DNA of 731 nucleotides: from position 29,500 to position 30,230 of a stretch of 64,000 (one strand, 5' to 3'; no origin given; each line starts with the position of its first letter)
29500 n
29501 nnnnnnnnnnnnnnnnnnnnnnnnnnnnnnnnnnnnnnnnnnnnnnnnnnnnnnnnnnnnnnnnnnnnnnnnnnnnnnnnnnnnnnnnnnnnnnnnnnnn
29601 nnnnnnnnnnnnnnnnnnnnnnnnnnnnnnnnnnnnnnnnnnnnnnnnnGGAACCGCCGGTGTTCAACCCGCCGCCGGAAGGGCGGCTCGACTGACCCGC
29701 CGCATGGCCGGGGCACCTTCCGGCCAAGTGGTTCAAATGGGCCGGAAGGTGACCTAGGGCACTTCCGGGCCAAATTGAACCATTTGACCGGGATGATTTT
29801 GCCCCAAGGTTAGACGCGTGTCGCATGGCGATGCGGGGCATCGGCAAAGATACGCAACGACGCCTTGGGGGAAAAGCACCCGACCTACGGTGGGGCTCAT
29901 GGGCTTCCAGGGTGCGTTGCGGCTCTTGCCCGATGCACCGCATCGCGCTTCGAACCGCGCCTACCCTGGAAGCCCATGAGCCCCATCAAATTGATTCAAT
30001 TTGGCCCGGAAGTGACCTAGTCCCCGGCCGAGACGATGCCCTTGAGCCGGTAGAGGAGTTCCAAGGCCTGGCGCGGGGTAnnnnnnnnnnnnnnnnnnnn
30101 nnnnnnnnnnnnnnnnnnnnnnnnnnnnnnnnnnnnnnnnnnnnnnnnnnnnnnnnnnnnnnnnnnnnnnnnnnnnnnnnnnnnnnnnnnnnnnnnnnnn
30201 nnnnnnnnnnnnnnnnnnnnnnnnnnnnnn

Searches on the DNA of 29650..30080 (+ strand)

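Call 58: search_dna_similar(query=window:29754-30020:+, collection=plasmids, mode=distant, max_evalue=0.01, max_rows=30)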
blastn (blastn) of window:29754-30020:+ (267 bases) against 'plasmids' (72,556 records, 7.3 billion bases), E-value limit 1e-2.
Records with a match: 1; places in all: 1; records where one place covers at least 80% of the query: 0.
Best place of each record, by identity: 80-90% 1.
By first word of the organism name: Thalassospira 1.
By predicted mobility (MOB-suite, as given by PLSDB): non-mobilizable 1.
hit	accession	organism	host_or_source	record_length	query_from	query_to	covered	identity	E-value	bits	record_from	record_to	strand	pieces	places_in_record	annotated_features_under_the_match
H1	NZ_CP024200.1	Thalassospira marina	-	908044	149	199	19%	82.4%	5e-3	49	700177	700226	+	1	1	none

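Call 59: get_annotated_region(hit=H1, flank=1500)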
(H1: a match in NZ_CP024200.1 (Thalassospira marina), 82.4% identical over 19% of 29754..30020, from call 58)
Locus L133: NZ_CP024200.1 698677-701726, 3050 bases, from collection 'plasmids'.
description: Thalassospira marina strain CSC3H3 plasmid pCSC3H3, complete sequence
organism: Thalassospira marina (NCBI taxid 2048283)
taxonomy: Bacteria; Pseudomonadota; Alphaproteobacteria; Rhodospirillales; Thalassospiraceae; Thalassospira; Thalassospira marina
host: -; source: -; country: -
typing (MOB-suite, as given by PLSDB): non-mobilizable
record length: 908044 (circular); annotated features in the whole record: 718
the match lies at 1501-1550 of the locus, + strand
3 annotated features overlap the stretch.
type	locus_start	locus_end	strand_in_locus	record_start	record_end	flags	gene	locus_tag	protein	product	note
CDS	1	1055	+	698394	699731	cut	-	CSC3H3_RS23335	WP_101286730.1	acyclic terpene utilization AtuA family protein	-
CDS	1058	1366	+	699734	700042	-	-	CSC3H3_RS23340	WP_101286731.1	hypothetical protein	-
CDS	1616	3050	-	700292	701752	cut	-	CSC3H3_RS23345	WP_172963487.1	TPM domain-containing protein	-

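Call 61: search_rna_families(source=window, start=29650, end=30080, threshold=evalue, max_evalue=10)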
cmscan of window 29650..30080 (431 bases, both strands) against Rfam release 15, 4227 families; matches with E-value up to 10: 13.
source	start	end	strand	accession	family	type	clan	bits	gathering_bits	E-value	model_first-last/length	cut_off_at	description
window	29891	29985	-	RF00883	MIR820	Gene; miRNA;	-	27.6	196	0.012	1-191/191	no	MIR820 microRNA precursor family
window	29891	29985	-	RF03968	mir-8934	Gene; miRNA;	-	27.6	100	0.034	1-88/88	no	mir-8934 microRNA precursor family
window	29889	29984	-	RF00102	VA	Gene;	-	23.8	62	0.093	1-159/159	no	VA RNA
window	29891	29985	+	RF04274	mir-9223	Gene; miRNA;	-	22.1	53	0.038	1-76/76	no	mir-9223 microRNA precursor family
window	29714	29793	+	RF00696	mir-203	Gene; miRNA;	-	20.9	65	0.031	1-80/80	no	mir-203 microRNA precursor family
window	29895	29982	+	RF03848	mir-1549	Gene; miRNA;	-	20.4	91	0.2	1-63/63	no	mir-1549 microRNA precursor family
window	29712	29799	-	RF03771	mir-341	Gene; miRNA;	-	18.3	90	0.37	1-96/96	no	mir-341 microRNA precursor family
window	29714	29795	+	RF04169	mir-2235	Gene; miRNA;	-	17.3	61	0.93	1-87/87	no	mir-2235 microRNA precursor family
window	29650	29687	+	RF01721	Pseudomon-groES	Cis-reg;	-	16.5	50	1.1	71-111/111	5'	Pseudomon-groES RNA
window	29751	29811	+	RF03266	mir-2943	Gene; miRNA;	-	16.3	76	3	1-71/71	no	mir-2943 microRNA precursor family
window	29678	29866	-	RF02354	BjrC80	Gene; sRNA;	-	12.8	80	4.1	1-162/162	no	Bradyrhizobiaceae sRNA BjrC80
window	29703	29763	-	RF02803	PyrR205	Gene; snRNA; snoRNA; HACA-box;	-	12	35.6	7.7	1-61/61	no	Pyrobaculum sRNA 205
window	29814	29836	+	RF02939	COG2908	Cis-reg;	-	11.6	58.7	6.8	1-45/45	no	COG2908 RNA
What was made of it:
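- On Any Rfam RNA family: In 29650-30080 there were only far-sub-threshold generic hairpin matches (miRNA precursors, VA RNA) and a few other sub-threshold chance hits (call 61).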

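Call 95: search_dna_similar(query=L133:1367-1615:+, collection=plasmids, mode=distant, max_evalue=0.001, max_rows=30)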
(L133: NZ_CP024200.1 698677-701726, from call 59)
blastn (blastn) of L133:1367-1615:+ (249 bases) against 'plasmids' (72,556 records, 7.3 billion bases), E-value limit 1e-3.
Records with a match: 1; places in all: 1; records where one place covers at least 80% of the query: 1.
Best place of each record, by identity: >=99% 1.
By first word of the organism name: Thalassospira 1.
By predicted mobility (MOB-suite, as given by PLSDB): non-mobilizable 1.
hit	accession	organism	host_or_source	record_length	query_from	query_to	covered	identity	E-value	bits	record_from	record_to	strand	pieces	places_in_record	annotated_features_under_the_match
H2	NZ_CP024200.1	Thalassospira marina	-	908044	1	249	100%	100.0%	4e-124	450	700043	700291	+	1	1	none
